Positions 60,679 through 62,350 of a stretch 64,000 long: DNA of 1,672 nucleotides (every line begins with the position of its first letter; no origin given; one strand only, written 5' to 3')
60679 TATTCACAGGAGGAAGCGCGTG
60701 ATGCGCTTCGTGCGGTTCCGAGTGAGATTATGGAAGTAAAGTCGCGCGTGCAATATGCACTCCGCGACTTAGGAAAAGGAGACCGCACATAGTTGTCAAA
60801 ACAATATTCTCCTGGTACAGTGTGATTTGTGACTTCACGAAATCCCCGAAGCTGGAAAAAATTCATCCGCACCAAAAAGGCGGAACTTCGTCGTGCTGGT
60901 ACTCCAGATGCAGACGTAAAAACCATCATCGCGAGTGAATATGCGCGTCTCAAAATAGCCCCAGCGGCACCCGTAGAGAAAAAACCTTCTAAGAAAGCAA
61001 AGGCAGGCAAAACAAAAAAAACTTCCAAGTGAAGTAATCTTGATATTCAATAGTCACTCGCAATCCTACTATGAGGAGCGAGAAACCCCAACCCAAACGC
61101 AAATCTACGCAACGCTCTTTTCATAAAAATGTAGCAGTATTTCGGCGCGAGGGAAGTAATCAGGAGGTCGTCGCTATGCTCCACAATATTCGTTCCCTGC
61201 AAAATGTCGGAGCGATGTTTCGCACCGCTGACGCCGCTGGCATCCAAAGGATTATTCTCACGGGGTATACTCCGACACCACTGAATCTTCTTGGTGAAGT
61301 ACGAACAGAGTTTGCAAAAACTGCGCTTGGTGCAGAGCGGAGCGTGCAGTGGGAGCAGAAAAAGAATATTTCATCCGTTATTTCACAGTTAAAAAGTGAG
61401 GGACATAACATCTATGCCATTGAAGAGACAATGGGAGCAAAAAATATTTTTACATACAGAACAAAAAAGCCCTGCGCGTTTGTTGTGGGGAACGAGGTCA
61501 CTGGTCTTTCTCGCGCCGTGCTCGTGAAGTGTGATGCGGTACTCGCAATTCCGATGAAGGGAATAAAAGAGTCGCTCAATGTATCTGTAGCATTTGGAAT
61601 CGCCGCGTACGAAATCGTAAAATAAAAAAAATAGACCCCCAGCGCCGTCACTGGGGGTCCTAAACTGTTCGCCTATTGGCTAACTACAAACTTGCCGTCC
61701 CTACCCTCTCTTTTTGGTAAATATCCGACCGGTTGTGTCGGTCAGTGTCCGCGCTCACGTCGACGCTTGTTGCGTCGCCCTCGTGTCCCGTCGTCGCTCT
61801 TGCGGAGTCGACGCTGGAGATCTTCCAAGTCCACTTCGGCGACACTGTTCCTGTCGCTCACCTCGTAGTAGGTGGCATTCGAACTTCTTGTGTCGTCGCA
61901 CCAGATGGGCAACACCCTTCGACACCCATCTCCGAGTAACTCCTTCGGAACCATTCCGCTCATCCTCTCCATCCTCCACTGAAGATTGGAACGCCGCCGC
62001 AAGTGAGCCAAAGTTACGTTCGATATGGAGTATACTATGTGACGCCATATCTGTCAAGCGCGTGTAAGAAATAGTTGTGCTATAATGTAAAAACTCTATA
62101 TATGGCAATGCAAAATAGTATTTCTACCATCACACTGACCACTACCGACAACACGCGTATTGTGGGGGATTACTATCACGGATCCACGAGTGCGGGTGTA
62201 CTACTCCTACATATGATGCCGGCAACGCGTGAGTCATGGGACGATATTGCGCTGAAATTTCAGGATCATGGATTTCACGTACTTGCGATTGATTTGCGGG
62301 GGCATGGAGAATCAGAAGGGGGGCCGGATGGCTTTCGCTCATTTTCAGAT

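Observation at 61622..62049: Candidate about 390-nt non-coding (or cryptic small-protein) transcript between trmH and the hydrolase gene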

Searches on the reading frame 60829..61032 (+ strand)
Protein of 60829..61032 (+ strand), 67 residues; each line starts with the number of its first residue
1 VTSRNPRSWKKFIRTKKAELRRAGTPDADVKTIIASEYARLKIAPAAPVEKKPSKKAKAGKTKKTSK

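Call 8: search_protein_families(library=pfam, proteins=[window:60829-61032:+], max_evalue=1)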
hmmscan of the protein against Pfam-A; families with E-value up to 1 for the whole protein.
window:60829-61032:+ (67 aa): 0 families

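Call 80: search_solved_structures(query=window:60829-61029:+, max_evalue=10)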
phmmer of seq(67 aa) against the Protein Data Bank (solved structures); distinct sequences matched with E-value up to 10: 3.
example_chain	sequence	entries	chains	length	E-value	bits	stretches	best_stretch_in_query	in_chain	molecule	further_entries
9lm7_A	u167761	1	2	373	0.93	13.5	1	10-42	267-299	bvFP-Pr1-88.4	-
9lm8_A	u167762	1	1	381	1.3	13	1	10-42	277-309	bvFP-Pfr21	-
9k89_A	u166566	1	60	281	1.4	12.9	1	10-42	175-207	Cage-i53-Zn1-HEHE-6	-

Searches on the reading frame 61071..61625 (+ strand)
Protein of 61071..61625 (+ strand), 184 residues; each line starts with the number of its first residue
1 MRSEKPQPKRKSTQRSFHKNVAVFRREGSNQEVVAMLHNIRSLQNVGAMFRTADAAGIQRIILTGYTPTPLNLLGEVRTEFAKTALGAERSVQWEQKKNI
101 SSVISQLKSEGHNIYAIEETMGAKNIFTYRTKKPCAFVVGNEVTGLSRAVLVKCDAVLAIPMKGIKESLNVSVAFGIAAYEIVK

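Call 8: search_protein_families(library=pfam, proteins=[window:61071-61625:+], max_evalue=1)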
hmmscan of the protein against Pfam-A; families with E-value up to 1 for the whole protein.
window:61071-61625:+ (184 aa): 2 families
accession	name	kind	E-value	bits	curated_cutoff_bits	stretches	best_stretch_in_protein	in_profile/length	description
PF00588.24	SpoU_methylase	-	2.4e-33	115.6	29.7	1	33-180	2-142/142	SpoU rRNA Methylase family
PF17930.7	LpxI_N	-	0.11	13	25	1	32-120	38-125/129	LpxI N-terminal domain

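Call 13: find_related_loci(query=window:61176-61625:+, collection=genome_contigs, flank=4000)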
Query window:61176-61625:+ (149 aa) in genome_contigs; peptide patterns used: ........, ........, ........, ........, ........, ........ (x = any residue, [..] = any of these).
142 stretches matched a pattern; 33 encode a relative of the query (tblastn E <= 1e-3); 33 distinct loci.
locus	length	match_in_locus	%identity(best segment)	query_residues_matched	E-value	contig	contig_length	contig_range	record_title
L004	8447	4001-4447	67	1-149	2e-66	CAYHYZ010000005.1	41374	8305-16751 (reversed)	MAG TPA_asm: uncultured Candidatus Saccharibacteria bacterium isolate ERP119705_co16_451 genome assembly, contig: NODE_6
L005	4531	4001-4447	55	1-149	8e-51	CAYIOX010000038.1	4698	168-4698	MAG TPA_asm: uncultured Candidatus Saccharibacteria bacterium isolate ERP119705_co3_374 genome assembly, contig: NODE_25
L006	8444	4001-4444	50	1-149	5e-47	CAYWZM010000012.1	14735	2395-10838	MAG TPA_asm: uncultured Candidatus Saccharibacteria bacterium isolate SRP135725_co1_187 genome assembly, contig: NODE_54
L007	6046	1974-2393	51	3-148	3e-44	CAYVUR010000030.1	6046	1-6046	MAG TPA_asm: uncultured Gammaproteobacteria bacterium isolate binchicken_co135_29 genome assembly, contig: NODE_13574_le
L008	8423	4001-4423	48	3-149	2e-42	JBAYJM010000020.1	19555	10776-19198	MAG: Candidatus Buchananbacteria bacterium isolate SO_2016_GW1_56 scaffold04793_OW334_2016, whole genome shotgun sequenc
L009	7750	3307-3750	49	1-148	5e-42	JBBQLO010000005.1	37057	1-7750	MAG: Parcubacteria group bacterium isolate Co_metawrap_489 Cmw_489_k141_21345194_length_37057_cov_12.8968, whole genome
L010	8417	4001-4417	51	4-148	7e-42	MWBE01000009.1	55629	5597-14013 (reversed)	MAG: Parcubacteria group bacterium ADurb.Bin326 BWY53_contig000009, whole genome shotgun sequence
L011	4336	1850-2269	49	3-148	5e-41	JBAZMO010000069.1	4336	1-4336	MAG: Patescibacteria group bacterium isolate SO_2017_LW4_45 scaffold_10122_c1_LW137-91_2017, whole genome shotgun sequen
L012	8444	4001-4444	47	1-148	9e-41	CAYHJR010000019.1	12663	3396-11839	MAG TPA_asm: uncultured Candidatus Saccharibacteria bacterium isolate ERP119705_co13_491 genome assembly, contig: NODE_6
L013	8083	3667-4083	48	4-148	4e-40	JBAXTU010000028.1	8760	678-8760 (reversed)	MAG: bacterium isolate ELA643 MAG643_28, whole genome shotgun sequence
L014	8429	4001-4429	48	1-145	1e-37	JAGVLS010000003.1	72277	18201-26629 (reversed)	MAG: Candidatus Obscuribacterales bacterium isolate SW_20 c_000000136326, whole genome shotgun sequence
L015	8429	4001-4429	46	2-147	6e-37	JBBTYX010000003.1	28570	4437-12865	MAG: Patescibacteria group bacterium isolate H52-bin088_1 H52_bin088_1_000000000003, whole genome shotgun sequence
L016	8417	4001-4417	50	1-145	3e-34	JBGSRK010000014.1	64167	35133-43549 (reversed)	MAG: Patescibacteria group bacterium isolate JTS-AC356 k141_1427657, whole genome shotgun sequence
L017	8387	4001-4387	44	3-137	1e-33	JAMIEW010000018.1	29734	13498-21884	MAG: bacterium isolate UR_AS_metabat.104 k201_917412, whole genome shotgun sequence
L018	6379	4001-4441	43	1-149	1e-33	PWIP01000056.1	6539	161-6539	MAG: Candidatus Dojkabacteria bacterium isolate CSSed10_113R1 CS-Sed10-C37503, whole genome shotgun sequence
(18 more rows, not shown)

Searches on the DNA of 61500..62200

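Call 4: search_rna_families(source=window, start=61500, end=62200, threshold=evalue, max_evalue=10, show_alignments=3)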
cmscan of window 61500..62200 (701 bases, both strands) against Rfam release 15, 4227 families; matches with E-value up to 10: 2.
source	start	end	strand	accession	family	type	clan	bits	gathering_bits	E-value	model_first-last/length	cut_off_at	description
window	61562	61691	-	RF01770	rimP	Cis-reg; leader;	-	15.9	47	9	1-102/102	no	Gammaprotebacteria rimP leader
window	61628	61689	-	RF02399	NsiR1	Gene; sRNA;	-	13.6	39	8.1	1-60/60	no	Nitrogen stress-induced RNA 1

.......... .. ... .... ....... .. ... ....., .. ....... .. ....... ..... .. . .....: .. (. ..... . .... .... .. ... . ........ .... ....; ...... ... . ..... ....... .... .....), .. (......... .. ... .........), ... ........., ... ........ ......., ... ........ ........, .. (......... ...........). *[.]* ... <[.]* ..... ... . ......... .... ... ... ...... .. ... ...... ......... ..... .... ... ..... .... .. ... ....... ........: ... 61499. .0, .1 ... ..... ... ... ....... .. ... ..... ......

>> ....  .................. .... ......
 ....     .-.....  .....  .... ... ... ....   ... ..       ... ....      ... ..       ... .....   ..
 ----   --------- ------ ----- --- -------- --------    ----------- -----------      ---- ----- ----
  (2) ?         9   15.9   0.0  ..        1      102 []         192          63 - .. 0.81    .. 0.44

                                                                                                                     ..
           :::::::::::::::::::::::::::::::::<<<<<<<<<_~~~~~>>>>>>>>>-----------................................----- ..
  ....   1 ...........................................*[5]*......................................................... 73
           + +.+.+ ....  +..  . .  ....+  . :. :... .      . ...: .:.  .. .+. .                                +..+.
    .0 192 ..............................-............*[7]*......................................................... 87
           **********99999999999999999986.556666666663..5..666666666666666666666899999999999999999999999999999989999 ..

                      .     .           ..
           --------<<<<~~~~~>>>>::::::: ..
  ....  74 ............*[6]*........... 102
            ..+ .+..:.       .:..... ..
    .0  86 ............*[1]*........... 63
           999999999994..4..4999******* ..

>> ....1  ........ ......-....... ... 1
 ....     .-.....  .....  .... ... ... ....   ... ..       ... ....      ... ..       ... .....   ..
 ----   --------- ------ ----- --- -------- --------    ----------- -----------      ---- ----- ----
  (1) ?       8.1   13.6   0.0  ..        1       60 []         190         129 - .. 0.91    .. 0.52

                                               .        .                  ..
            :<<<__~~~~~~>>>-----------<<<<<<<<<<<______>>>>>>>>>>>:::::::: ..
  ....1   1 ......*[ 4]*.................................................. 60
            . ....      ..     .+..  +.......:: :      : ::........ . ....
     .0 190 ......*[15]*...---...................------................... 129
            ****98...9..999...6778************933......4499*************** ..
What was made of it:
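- On Any described RNA family (Rfam 15): Over 61500-62200 at E<=10 there were only two chance hits on the terminator (rimP leader E = 9, NsiR1 E = 8; call 4).
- Checked: At E<=10 over 61500-62200 the only matches were two chance hits on the terminator hairpin (call 4).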
